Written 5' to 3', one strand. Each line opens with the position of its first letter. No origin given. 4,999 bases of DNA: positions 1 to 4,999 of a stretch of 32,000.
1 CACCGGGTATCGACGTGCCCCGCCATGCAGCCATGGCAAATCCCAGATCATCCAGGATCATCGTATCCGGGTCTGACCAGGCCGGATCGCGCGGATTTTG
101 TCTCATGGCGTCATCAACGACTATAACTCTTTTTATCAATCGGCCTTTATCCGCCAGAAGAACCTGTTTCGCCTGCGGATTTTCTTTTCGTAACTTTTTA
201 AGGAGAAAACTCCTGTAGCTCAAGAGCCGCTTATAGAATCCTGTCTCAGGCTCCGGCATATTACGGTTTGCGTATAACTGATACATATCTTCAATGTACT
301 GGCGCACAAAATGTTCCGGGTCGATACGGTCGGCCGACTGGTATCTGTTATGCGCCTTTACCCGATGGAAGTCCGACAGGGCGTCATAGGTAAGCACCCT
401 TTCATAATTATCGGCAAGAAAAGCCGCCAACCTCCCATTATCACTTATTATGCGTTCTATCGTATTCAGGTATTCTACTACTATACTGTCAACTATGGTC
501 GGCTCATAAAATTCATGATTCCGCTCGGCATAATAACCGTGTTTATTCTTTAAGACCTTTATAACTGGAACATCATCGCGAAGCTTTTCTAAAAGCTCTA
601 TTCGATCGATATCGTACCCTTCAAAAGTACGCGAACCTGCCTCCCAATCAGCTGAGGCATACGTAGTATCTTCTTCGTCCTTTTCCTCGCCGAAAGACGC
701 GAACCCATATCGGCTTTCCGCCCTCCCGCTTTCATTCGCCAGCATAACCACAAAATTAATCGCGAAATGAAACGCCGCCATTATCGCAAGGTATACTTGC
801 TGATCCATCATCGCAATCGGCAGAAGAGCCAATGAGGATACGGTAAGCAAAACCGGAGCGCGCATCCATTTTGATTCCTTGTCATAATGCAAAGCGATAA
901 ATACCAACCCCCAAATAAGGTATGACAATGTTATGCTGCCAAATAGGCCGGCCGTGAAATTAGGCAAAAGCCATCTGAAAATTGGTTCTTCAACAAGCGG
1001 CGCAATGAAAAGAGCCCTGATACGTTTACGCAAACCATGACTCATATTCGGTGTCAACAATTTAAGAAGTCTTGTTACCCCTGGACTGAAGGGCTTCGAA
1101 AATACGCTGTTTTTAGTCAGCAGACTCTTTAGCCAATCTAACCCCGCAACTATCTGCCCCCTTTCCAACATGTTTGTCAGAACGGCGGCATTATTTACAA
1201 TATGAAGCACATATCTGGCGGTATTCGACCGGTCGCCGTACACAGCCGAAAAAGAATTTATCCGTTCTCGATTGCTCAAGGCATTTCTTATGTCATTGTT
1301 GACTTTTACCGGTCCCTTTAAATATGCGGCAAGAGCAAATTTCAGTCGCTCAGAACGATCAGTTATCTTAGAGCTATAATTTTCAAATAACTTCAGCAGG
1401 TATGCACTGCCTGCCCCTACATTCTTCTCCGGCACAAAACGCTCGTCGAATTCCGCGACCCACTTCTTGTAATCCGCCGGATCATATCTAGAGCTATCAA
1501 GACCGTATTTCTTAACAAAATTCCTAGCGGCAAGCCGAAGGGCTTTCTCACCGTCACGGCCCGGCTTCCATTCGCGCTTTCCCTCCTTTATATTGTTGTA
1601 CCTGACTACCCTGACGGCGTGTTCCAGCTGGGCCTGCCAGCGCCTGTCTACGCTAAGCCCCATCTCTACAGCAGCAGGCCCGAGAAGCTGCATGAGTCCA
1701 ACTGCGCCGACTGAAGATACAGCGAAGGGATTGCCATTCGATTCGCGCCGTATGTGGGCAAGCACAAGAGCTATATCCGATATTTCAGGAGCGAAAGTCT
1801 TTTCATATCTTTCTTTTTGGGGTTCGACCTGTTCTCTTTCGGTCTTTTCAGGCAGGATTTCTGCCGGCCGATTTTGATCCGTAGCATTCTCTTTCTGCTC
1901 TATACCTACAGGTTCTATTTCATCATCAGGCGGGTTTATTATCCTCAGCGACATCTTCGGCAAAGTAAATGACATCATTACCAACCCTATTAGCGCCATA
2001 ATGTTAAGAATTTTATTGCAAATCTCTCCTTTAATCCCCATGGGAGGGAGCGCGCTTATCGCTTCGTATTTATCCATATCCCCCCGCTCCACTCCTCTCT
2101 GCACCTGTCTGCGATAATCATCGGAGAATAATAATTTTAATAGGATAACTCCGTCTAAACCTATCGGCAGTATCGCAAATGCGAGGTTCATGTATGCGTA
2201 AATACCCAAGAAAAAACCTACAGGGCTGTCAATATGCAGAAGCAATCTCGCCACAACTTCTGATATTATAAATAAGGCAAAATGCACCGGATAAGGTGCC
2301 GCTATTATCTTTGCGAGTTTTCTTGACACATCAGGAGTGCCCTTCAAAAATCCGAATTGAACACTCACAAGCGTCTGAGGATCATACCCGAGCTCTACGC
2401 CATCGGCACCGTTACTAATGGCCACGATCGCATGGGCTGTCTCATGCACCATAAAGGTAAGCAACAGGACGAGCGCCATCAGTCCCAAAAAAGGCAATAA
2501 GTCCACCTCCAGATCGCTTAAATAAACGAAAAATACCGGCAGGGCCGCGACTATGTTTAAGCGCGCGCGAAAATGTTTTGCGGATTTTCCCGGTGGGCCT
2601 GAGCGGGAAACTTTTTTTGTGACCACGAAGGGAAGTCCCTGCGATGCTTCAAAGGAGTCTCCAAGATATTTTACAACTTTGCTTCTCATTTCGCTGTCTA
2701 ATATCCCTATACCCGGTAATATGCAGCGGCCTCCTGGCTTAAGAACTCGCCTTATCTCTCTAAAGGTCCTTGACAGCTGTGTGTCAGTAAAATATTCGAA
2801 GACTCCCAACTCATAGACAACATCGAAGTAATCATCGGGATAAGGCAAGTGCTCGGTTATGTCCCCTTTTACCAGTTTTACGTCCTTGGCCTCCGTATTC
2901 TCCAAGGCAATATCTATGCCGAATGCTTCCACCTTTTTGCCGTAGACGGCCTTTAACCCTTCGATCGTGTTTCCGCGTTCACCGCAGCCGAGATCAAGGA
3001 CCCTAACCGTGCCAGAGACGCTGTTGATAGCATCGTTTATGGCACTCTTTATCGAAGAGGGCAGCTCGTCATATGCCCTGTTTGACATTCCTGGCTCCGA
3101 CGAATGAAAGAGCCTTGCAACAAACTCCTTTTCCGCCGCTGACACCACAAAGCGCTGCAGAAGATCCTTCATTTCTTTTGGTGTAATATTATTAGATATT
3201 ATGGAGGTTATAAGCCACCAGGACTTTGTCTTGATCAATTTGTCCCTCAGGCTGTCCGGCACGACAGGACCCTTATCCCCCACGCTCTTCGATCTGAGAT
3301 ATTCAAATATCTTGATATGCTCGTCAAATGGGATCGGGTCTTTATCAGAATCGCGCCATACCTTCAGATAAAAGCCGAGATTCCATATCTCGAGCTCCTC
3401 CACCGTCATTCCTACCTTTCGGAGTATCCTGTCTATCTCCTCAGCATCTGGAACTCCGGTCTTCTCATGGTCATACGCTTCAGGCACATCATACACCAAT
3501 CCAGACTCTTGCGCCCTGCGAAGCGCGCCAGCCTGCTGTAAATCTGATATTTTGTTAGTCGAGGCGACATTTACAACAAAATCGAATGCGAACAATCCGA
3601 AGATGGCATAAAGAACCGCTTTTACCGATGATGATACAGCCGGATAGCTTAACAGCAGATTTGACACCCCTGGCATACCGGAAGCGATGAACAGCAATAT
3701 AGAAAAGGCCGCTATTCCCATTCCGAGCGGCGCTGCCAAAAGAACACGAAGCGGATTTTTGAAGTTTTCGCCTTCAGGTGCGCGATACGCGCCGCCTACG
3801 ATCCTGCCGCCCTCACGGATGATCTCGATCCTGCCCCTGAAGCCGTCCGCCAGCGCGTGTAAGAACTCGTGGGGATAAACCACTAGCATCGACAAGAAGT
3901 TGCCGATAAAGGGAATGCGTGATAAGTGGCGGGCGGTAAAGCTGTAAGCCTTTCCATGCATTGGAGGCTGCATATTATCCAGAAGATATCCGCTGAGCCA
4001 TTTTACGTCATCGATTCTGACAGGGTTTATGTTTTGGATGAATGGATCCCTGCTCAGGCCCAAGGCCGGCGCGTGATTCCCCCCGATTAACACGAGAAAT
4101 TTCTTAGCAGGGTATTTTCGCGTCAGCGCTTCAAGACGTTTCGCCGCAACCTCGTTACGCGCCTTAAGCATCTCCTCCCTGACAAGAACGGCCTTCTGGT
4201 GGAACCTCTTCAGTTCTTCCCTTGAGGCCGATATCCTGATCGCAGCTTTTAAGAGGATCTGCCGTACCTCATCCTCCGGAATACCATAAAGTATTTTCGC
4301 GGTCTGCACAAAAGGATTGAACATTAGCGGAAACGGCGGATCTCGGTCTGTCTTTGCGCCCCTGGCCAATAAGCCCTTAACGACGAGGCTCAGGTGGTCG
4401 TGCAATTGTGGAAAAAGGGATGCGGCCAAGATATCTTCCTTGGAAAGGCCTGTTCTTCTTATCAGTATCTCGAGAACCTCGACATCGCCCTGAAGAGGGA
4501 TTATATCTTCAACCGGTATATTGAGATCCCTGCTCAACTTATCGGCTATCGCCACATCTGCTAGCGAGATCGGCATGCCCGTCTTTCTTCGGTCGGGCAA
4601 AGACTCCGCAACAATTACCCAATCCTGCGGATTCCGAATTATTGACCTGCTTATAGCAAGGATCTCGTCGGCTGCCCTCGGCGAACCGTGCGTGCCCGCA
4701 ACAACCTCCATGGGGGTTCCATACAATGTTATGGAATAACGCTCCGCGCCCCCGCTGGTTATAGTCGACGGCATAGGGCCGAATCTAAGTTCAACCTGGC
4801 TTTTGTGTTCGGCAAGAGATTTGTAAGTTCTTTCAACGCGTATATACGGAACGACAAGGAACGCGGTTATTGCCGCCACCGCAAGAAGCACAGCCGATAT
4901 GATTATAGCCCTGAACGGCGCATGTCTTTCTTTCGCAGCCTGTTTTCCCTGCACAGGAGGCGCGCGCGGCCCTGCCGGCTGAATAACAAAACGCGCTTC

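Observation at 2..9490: Unlisted giant ORF: 9.49 kb of uninterrupted minus-strand reading frame running off the window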

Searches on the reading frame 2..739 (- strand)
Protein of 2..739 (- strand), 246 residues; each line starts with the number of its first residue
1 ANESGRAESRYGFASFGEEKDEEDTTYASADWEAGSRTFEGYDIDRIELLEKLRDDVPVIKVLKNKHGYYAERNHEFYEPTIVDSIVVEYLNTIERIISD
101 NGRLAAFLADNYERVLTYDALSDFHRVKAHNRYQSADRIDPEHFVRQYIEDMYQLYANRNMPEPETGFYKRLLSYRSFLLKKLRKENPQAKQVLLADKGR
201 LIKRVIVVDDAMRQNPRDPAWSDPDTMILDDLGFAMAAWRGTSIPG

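Call 9: search_protein_families(library=pfam, proteins=[window:2-739:-], max_evalue=5)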
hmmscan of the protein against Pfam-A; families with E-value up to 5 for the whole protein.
window:2-739:- (246 aa): 0 families

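Call 33: find_homologous_proteins(query=window:2-739:-, max_evalue=0.001)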
Query window:2-739:-: 396 candidates shared short words with the query, none scored E <= 0.001.

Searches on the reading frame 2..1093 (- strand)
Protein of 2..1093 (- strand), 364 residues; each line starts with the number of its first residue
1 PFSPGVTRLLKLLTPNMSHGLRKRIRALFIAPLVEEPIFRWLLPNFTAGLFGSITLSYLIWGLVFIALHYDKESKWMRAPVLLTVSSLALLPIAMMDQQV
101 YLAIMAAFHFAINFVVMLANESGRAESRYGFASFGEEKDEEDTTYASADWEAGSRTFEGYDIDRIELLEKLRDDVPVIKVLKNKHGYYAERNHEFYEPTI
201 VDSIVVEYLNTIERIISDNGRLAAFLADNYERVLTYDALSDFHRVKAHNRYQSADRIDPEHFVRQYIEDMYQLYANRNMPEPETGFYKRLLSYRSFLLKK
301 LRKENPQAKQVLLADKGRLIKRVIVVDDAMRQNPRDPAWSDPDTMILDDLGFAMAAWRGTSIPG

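Call 69: find_related_loci(query=window:2-1093:-, collection=metagenome_contigs, flank=10000)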
Query window:2-1093:- (364 aa) in metagenome_contigs; peptide patterns used: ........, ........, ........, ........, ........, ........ (x = any residue, [..] = any of these).
99 stretches matched a pattern, but none encodes a relative of the query by tblastn (E <= 1e-3).

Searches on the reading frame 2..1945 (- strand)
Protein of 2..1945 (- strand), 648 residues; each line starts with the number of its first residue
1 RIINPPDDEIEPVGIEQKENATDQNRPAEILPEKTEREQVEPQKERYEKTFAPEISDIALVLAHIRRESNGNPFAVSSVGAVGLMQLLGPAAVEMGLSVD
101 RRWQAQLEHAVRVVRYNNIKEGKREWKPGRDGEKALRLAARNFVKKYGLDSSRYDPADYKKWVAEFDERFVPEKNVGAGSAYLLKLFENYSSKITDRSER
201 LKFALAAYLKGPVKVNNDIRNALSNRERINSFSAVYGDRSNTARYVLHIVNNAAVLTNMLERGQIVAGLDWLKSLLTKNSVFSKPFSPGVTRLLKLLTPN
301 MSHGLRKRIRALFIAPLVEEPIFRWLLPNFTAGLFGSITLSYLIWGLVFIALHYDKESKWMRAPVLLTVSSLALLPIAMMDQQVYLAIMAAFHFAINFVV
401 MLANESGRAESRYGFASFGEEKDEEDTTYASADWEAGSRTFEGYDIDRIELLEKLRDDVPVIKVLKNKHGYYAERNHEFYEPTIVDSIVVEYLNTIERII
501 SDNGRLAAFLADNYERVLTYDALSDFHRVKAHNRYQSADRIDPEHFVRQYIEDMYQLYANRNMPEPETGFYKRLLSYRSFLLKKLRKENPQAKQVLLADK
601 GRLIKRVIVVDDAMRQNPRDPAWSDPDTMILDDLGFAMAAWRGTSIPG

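Call 43: search_solved_structures(query=window:2-1945:-, max_evalue=1, show_alignments=1)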
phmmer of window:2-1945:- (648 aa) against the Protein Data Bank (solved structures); distinct sequences matched with E-value up to 1: 12.
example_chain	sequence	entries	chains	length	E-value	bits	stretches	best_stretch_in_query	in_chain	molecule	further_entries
9vi7_A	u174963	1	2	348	0.0017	20.3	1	56-90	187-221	lytic transglycosylase c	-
6gi4_B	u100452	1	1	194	0.023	16.5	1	57-90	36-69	Endo-type membrane-bound lytic murein transglycosylase A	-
2y8p_A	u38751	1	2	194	0.043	15.6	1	57-90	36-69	ENDO-TYPE MEMBRANE-BOUND LYTIC MUREIN TRANSGLYCOSYLASE A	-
6ghz_B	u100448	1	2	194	0.044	15.6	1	57-90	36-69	Endo-type membrane-bound lytic murein transglycosylase A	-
3t36_A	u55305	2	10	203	0.049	15.4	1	57-90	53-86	Endo-type membrane-bound lytic murein transglycosylase A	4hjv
4c5f_A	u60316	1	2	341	0.089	14.6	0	57-89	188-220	MEMBRANE-BOUND LYTIC MUREIN TRANSGLYCOSYLASE C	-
6ghy_B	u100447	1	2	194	0.11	14.3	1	57-90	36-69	Endo-type membrane-bound lytic murein transglycosylase A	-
6gi3_B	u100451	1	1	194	0.11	14.3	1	57-90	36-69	Endo-type membrane-bound lytic murein transglycosylase A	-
4hjy_A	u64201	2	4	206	0.13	14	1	57-90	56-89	Endo-type membrane-bound lytic murein transglycosylase A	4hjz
4cfo_A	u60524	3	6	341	0.23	13.2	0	57-89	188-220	MLTC | MEMBRANE-BOUND LYTIC MUREIN TRANSGLYCOSYLASE C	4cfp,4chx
9blq_A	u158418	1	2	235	0.35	12.6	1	515-562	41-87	Putative hydroxylase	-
8uda_A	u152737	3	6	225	0.86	11.4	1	416-560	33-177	Glutathione-S-Transferase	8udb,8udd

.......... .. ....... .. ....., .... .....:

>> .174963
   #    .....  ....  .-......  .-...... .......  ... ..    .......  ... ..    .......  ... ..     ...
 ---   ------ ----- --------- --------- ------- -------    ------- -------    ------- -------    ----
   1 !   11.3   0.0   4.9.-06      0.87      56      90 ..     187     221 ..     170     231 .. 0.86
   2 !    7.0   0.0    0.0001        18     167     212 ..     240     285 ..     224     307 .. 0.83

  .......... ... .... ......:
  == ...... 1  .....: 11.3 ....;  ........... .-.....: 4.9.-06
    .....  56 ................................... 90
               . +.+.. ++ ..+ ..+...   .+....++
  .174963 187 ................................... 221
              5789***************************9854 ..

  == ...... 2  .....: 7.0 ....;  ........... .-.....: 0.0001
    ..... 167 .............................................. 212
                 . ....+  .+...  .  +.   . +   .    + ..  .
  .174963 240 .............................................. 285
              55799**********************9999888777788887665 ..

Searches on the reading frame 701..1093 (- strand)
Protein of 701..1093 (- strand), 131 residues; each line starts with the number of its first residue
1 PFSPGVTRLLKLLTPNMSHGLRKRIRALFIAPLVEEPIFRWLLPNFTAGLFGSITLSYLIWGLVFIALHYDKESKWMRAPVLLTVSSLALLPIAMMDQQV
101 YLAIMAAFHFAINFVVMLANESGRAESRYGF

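Call 9: search_protein_families(library=pfam, proteins=[window:701-1093:-], max_evalue=5)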
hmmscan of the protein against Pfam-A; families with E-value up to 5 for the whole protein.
window:701-1093:- (131 aa): 1 family
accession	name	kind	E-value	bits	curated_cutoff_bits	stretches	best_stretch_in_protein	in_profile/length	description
PF02517.21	Rce1-like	-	7.2e-07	29.8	22.4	1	25-115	9-93/93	Type II CAAX prenyl endopeptidase Rce1-like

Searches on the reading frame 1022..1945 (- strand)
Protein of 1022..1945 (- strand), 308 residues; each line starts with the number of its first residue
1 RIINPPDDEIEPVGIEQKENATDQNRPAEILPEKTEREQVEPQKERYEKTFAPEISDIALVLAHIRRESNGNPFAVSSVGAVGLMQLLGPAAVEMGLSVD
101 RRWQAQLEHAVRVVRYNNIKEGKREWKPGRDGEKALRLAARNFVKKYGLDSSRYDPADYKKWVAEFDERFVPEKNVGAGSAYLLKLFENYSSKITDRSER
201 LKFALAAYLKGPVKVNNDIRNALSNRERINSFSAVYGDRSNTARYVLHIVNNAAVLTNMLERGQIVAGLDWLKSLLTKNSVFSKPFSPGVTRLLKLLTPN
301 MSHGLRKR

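Call 9: search_protein_families(library=pfam, proteins=[window:1022-1945:-], max_evalue=5)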
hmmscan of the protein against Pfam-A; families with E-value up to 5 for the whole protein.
window:1022-1945:- (308 aa): 1 family
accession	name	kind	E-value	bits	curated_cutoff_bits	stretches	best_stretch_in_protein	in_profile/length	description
PF01464.25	SLT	-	1.5e-15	57.2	21.3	2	58-100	14-56/117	Transglycosylase SLT domain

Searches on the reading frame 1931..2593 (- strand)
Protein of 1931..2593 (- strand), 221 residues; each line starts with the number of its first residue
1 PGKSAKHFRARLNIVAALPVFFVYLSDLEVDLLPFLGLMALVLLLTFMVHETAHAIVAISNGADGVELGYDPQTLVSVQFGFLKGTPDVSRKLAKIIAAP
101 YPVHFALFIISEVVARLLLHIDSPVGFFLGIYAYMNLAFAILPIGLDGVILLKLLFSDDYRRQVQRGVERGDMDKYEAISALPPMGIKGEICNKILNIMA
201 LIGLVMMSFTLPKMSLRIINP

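Call 9: search_protein_families(library=pfam, proteins=[window:1931-2593:-], max_evalue=5)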
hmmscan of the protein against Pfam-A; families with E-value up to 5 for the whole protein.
window:1931-2593:- (221 aa): 2 families
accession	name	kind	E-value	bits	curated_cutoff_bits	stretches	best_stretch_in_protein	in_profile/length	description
PF13398.12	Peptidase_M50B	-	0.013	15.7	26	1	38-63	16-41/201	Peptidase M50B-like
PF02163.28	Peptidase_M50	-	0.089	12.5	27.2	1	39-64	2-27/221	Peptidase family M50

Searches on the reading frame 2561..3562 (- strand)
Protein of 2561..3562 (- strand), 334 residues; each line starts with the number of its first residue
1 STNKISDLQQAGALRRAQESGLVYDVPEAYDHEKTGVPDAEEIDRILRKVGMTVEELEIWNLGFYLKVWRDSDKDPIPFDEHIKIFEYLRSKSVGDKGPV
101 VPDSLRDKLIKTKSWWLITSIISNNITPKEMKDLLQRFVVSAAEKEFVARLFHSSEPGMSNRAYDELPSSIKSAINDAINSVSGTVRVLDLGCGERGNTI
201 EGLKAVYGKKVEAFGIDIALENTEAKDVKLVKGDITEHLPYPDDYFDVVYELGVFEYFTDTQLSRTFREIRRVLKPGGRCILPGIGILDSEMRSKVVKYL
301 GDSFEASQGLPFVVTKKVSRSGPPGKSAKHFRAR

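Call 9: search_protein_families(library=pfam, proteins=[window:2561-3562:-], max_evalue=5)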
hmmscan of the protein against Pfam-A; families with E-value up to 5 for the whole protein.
window:2561-3562:- (334 aa): 14 families
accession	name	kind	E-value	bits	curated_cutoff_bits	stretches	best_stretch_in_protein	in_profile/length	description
PF08241.18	Methyltransf_11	-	2e-16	60.9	21.2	1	189-282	1-95/95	Methyltransferase domain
PF13649.12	Methyltransf_25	-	8e-15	55.8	27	1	188-278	1-97/97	Methyltransferase domain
PF13847.12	Methyltransf_31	-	1.3e-11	44.9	27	1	186-282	5-109/145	Methyltransferase domain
PF13489.12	Methyltransf_23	-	4.9e-10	39.8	27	1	159-282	24-116/164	Methyltransferase domain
PF08242.18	Methyltransf_12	-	1e-07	33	30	1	189-280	1-98/98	Methyltransferase domain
PF01209.24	Ubie_methyltran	-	1e-05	25.5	20.1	1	175-280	39-149/233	ubiE/COQ5 methyltransferase family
PF07021.18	MetW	-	6.6e-05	23.1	21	1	181-249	10-79/193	Methionine biosynthesis protein MetW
PF02353.26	CMAS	-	0.00016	21.6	27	1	186-295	64-177/273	Mycolic acid cyclopropane synthetase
PF05148.21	Methyltransf_8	-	0.00066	20.1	27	1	175-281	63-155/219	Hypothetical methyltransferase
PF11899.13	DUF3419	-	0.019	14.6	28.2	1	225-282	274-332/385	Protein of unknown function (DUF3419)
PF20922.3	Anamorsin_N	-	0.085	13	27.1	1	237-282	43-87/163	Anamorsin, N-terminal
PF13405.12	EF-hand_6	-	0.09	13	25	1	29-51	8-30/30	EF-hand domain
PF00891.24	Methyltransf_2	-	0.11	12.3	22.3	1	220-283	105-165/210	O-methyltransferase domain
PF03848.20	TehB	-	0.2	11.5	20.4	1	170-214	17-58/193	Tellurite resistance protein TehB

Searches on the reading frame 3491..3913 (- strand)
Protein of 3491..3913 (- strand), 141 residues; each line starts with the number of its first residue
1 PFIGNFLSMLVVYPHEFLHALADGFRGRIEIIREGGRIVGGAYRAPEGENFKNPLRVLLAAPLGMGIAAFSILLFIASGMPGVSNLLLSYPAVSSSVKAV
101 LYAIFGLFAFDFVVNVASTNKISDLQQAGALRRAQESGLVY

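Call 9: search_protein_families(library=pfam, proteins=[window:3491-3913:-], max_evalue=5)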
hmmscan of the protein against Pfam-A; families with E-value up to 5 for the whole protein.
window:3491-3913:- (141 aa): 1 family
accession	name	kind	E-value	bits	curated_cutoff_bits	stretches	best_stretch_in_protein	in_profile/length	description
PF06724.16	DUF1206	-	0.02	15.4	26.2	1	97-136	5-41/70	Domain of Unknown Function (DUF1206)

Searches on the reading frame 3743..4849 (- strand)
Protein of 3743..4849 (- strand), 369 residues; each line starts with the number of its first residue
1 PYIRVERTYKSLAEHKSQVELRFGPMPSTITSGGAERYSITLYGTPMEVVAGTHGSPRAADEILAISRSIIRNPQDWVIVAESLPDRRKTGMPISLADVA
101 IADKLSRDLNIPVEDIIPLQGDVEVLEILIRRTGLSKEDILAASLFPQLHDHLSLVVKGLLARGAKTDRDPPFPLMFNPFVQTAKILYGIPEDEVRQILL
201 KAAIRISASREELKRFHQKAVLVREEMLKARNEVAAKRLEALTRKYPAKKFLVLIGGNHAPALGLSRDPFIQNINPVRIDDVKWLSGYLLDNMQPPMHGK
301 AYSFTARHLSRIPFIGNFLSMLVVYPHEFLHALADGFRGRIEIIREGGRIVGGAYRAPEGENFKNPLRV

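Call 9: search_protein_families(library=pfam, proteins=[window:3743-4849:-], max_evalue=5)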
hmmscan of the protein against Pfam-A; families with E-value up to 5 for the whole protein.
window:3743-4849:- (369 aa): 0 families
